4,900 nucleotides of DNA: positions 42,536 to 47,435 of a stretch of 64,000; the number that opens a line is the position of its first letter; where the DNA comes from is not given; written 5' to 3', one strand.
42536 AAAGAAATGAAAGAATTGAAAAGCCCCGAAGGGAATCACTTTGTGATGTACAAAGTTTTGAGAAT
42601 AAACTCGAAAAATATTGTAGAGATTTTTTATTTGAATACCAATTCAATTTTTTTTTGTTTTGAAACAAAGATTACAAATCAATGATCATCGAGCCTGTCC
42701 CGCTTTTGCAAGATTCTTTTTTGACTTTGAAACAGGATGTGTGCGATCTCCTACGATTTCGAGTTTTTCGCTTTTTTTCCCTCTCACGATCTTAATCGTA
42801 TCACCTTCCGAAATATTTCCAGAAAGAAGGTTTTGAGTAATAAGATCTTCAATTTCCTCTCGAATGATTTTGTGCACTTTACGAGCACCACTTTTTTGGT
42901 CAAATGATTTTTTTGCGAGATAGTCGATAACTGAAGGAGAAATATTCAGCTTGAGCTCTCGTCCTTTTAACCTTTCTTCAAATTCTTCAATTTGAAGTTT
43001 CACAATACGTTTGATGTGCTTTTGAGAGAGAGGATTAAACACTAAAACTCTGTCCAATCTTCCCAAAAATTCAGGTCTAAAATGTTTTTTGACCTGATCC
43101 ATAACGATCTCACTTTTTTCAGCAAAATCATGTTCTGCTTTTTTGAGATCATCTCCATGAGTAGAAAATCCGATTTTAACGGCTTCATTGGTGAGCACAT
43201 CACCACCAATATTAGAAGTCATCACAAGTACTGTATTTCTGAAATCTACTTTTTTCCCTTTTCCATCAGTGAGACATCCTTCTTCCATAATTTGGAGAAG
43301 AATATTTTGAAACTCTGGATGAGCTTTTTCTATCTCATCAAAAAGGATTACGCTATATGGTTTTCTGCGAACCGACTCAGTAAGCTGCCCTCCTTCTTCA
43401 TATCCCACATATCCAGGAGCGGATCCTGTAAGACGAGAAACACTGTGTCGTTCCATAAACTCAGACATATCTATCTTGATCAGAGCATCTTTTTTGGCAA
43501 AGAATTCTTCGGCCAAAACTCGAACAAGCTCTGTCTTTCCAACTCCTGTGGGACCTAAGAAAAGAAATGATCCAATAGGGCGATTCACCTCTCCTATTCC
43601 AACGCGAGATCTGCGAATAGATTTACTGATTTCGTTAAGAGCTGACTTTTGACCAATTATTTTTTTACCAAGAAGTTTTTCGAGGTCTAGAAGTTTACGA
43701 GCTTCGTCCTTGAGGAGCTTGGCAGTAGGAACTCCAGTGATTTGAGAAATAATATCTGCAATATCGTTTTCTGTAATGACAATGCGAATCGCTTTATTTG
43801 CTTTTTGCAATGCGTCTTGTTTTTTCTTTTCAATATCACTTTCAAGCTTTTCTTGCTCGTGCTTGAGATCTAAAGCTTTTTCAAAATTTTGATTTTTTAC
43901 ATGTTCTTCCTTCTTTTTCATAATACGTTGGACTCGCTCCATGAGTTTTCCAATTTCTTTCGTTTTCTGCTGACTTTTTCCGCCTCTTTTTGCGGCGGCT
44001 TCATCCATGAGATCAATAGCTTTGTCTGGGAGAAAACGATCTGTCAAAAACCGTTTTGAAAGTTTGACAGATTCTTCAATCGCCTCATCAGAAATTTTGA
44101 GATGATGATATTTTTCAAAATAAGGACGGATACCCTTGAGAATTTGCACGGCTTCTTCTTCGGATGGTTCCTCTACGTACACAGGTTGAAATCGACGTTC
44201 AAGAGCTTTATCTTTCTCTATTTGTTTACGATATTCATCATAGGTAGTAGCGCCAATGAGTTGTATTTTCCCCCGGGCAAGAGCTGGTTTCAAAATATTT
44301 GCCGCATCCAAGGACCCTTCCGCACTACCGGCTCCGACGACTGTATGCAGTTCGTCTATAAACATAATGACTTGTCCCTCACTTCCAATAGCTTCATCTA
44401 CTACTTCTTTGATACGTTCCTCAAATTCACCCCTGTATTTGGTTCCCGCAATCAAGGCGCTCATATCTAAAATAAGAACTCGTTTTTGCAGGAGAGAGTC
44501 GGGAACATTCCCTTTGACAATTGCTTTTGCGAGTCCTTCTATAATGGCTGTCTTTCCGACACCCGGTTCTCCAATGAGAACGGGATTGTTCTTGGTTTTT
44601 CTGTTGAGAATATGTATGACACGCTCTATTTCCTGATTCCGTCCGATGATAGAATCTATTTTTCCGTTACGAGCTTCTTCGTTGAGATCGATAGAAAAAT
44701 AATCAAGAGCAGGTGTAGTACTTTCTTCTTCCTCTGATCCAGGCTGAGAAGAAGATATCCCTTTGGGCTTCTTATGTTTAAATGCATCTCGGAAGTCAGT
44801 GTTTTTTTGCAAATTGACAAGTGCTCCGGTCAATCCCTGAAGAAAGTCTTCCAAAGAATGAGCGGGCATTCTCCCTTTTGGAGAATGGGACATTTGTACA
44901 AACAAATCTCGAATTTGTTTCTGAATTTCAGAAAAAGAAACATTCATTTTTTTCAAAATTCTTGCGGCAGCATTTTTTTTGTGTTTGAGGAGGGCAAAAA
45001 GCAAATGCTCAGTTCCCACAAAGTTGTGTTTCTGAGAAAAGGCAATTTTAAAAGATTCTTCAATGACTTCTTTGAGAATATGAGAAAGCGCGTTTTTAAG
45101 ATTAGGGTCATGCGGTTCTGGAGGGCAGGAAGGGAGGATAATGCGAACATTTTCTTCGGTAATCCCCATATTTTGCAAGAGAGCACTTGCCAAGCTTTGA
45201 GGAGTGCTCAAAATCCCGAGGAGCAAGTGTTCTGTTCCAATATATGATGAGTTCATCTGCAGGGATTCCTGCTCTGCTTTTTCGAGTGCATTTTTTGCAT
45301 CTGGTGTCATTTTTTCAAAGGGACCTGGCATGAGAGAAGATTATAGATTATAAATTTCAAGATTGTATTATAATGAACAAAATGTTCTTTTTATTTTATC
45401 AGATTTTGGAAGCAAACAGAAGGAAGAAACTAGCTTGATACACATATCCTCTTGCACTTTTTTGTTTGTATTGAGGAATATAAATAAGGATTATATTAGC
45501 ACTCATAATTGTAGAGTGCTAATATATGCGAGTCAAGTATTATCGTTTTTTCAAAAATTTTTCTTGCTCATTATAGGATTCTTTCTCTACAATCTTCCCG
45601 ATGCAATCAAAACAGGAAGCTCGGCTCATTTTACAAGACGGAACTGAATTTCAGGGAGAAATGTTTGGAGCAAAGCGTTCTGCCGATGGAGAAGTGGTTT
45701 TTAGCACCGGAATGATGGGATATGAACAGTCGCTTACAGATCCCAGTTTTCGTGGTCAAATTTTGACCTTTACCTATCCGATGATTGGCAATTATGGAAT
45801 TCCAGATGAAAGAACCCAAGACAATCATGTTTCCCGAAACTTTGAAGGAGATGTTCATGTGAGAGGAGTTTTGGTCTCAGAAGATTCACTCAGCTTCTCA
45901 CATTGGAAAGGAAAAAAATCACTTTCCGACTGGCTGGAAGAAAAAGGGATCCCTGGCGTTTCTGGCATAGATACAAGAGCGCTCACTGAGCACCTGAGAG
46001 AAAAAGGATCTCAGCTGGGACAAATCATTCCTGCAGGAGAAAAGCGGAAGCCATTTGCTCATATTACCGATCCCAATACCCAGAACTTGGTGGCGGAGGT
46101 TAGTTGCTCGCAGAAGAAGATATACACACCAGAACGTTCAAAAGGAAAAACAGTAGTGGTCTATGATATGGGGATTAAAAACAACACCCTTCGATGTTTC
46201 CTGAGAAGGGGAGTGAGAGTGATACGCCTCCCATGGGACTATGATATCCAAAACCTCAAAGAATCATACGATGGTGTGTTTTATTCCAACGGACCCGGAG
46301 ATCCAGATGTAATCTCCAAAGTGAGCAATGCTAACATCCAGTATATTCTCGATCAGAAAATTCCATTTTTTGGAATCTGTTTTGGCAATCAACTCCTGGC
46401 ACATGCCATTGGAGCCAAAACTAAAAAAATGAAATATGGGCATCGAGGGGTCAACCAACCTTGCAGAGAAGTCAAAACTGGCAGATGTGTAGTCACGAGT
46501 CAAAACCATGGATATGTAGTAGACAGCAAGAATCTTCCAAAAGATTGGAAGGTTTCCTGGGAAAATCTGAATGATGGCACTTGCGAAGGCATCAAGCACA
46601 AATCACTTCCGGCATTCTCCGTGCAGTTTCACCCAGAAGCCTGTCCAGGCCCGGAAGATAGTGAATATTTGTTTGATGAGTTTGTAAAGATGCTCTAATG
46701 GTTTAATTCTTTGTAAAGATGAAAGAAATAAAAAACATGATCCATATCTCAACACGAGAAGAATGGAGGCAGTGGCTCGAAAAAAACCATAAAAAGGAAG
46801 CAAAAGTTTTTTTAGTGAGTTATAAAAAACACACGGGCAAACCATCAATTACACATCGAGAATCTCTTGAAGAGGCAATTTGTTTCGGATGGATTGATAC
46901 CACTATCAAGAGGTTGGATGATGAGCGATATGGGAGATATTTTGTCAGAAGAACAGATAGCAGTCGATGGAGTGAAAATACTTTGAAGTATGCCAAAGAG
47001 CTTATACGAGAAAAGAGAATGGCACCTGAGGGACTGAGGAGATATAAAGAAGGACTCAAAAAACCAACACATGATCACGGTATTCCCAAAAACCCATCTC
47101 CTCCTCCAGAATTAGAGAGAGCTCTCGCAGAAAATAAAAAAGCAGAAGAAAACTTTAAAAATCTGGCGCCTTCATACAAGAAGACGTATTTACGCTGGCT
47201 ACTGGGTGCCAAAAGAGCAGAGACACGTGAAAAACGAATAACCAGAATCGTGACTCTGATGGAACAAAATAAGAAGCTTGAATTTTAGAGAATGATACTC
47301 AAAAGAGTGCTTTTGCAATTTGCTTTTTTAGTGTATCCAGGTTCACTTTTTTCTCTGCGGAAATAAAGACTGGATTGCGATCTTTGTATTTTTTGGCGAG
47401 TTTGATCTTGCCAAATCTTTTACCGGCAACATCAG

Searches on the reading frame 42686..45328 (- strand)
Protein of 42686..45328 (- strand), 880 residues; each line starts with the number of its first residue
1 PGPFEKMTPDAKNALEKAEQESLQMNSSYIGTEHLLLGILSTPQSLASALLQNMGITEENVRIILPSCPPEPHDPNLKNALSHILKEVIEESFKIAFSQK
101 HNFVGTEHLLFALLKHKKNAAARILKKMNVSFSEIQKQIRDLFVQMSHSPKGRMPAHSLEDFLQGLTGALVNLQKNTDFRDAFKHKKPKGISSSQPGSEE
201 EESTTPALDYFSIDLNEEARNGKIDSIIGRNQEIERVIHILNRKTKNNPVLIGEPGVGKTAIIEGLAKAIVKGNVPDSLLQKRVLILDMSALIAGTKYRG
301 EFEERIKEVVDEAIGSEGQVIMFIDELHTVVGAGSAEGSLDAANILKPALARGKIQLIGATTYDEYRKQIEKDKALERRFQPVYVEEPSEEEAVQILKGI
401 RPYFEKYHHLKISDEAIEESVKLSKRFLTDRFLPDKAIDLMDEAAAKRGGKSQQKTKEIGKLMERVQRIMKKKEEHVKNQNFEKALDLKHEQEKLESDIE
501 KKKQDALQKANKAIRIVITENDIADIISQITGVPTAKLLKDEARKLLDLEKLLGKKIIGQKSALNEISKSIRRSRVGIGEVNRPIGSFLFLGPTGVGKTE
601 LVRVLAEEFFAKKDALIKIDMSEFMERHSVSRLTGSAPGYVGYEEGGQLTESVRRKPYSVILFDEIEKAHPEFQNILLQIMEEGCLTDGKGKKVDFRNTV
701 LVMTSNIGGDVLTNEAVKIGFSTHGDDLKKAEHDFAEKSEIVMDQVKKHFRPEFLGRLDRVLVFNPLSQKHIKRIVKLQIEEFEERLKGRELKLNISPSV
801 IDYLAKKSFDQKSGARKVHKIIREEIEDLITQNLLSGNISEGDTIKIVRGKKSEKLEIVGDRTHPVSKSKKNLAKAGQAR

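Call 22: search_protein_families(library=pfam, proteins=[window:42686-45328:-], max_evalue=0.0001)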
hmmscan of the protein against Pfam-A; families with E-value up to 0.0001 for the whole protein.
window:42686-45328:- (880 aa): 16 families
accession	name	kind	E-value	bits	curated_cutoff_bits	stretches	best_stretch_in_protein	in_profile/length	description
PF07724.20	AAA_2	-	4.6e-67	225.6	27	1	583-760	1-165/166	AAA domain (Cdc48 subfamily)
PF17871.7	AAA_lid_9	-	9.3e-32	109.5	22.8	1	389-490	1-102/104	AAA lid domain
PF02861.25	Clp_N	-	2.7e-27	95.1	20.7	2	18-62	1-45/53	Clp amino terminal domain, pathogenicity island component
PF00004.35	AAA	-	1.4e-23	84.2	21.2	2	250-370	2-118/131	ATPase family associated with various cellular activities (AAA)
PF10431.15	ClpB_D2-small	-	3.2e-21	75.6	21.9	1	767-847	1-81/81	C-terminal, D2-small domain, of ClpB protein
PF07728.20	AAA_5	-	2.7e-16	60.3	22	1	588-708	2-124/139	AAA domain (dynein-related subfamily)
PF13191.12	AAA_16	-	5.2e-11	43.8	32.6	1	228-273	3-51/167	AAA ATPase domain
PF13401.12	AAA_22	-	5.9e-09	36.8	27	0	588-682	8-109/130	AAA domain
PF00158.32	Sigma54_activat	-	6.4e-09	36.1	20.2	1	578-694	15-131/168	Sigma-54 interaction domain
PF12775.13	AAA_7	-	5.6e-07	29.7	25.8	0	587-631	35-79/181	P-loop containing dynein motor region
PF20720.3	nSTAND3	-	6.4e-07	29.6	27.2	0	232-272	5-43/155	Novel STAND NTPase 3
PF05621.17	TniB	-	8.5e-07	29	22.4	0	242-386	31-185/189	Bacterial TniB protein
PF13173.12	AAA_14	-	5.3e-06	26.9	27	0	589-683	6-87/129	AAA domain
PF07726.17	AAA_3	-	2.9e-05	24.4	27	0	659-703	64-107/131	ATPase family associated with various cellular activities (AAA)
PF05496.18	RuvB_N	-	4.1e-05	23.8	27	0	557-611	9-59/159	Holliday junction DNA helicase RuvB P-loop domain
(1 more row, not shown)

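Call 41: find_related_loci(query=window:42686-45328:-, collection=genome_contigs, flank=2000)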
Query window:42686-45328:- (880 aa) in genome_contigs; peptide patterns used: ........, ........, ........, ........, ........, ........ (x = any residue, [..] = any of these).
600 stretches matched a pattern (row limit reached: there are more); 580 encode a relative of the query (tblastn E <= 1e-3); the best 80 are kept; 80 distinct loci.
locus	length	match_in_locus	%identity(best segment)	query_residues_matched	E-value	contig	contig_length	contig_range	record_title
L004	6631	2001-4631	55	3-875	0e+0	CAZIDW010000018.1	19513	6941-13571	MAG TPA_asm: uncultured Candidatus Peribacteria bacterium isolate SRP141376_co2_352 genome assembly, contig: NODE_5772_l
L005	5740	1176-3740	56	3-847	0e+0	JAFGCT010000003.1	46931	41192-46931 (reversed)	MAG: Candidatus Peregrinibacteria bacterium isolate Zod_Metabat.1133 k87_1084745, whole genome shotgun sequence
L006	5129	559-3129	55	3-860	0e+0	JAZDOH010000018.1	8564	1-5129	MAG: Candidatus Peregrinibacteria bacterium isolate MEGAHIT-group-0.761 k141_16090092, whole genome shotgun sequence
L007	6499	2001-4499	55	3-848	0e+0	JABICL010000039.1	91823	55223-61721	MAG: Candidatus Peribacteria bacterium isolate SI048_bin5 k141_1095316, whole genome shotgun sequence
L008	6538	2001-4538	54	3-859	0e+0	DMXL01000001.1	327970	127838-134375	MAG TPA_asm: Candidatus Peribacteria bacterium isolate UBA11694 contig_191, whole genome shotgun sequence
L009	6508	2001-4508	55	3-848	0e+0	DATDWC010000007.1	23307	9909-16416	MAG TPA_asm: Candidatus Peribacterales bacterium isolate SMAG_U8100 k141_2079707, whole genome shotgun sequence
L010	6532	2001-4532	54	3-859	0e+0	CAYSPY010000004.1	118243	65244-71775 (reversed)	MAG TPA_asm: uncultured Candidatus Peribacteria bacterium isolate SRP292972_co1_90 genome assembly, contig: NODE_169_len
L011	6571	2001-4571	53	3-876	0e+0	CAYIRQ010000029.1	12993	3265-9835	MAG TPA_asm: uncultured Candidatus Peribacteria bacterium isolate ERP119705_co25_638 genome assembly, contig: NODE_3775_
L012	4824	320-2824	55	3-847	0e+0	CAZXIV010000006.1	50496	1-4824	MAG TPA_asm: uncultured Candidatus Peribacteria bacterium isolate SRP301943_co5_7 genome assembly, contig: NODE_74_lengt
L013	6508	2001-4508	53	3-848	0e+0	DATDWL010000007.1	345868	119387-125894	MAG TPA_asm: Candidatus Peribacterales bacterium isolate SMAG_U8109 k141_1489140, whole genome shotgun sequence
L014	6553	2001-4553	53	3-865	0e+0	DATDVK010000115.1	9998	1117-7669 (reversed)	MAG TPA_asm: Candidatus Peribacteraceae bacterium isolate SMAG_U8082 k141_1066620, whole genome shotgun sequence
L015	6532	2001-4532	53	3-859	0e+0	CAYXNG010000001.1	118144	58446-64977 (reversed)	MAG TPA_asm: uncultured Candidatus Peribacteria bacterium isolate SRP329715_co2_371 genome assembly, contig: NODE_311_le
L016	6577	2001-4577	53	3-878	0e+0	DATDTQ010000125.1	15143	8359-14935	MAG TPA_asm: Candidatus Peribacteraceae bacterium isolate SMAG_U8035 k141_962249, whole genome shotgun sequence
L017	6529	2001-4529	53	3-854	0e+0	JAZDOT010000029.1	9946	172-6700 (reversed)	MAG: Candidatus Peregrinibacteria bacterium isolate MEGAHIT-group-0.791 k141_6858469, whole genome shotgun sequence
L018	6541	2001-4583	53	3-877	0e+0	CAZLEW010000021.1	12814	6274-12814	MAG TPA_asm: uncultured Candidatus Peribacteria bacterium isolate SRP286056_co1_18 genome assembly, contig: NODE_6176_le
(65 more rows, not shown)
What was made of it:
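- The best ClpB hits are all Peregrinibacteria/Peribacteria, at 50-56% identity (call 41). The host is a CPR bacterium with a small genome (call 41).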

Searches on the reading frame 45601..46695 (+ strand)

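Call 22: search_protein_families(library=pfam, proteins=[window:45601-46695:+], max_evalue=0.0001)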
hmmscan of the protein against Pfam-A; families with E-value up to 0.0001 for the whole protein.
window:45601-46695:+ (365 aa): 3 families
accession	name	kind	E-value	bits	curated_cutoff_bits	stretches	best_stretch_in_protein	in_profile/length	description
PF00117.34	GATase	-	5.7e-53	179.9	22.8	1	186-364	1-190/190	Glutamine amidotransferase class-I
PF00988.28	CPSase_sm_chain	-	2.7e-47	160.2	27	1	9-142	1-126/126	Carbamoyl-phosphate synthase small chain, CPSase domain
PF07722.19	Peptidase_C26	-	8.9e-08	32.6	20.5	0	245-274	97-126/219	Peptidase C26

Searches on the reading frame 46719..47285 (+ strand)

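Call 69: search_protein_families(library=pfam, proteins=[window:46719-47285:+], max_evalue=0.001)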
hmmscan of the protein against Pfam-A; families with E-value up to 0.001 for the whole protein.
window:46719-47285:+ (189 aa): 1 family
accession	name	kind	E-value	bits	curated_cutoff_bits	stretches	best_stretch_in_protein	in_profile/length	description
PF13376.11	OmdA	-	3.8e-20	72.1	25.6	1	129-184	5-60/60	Bacteriocin-protection, YdeI or OmpD-Associated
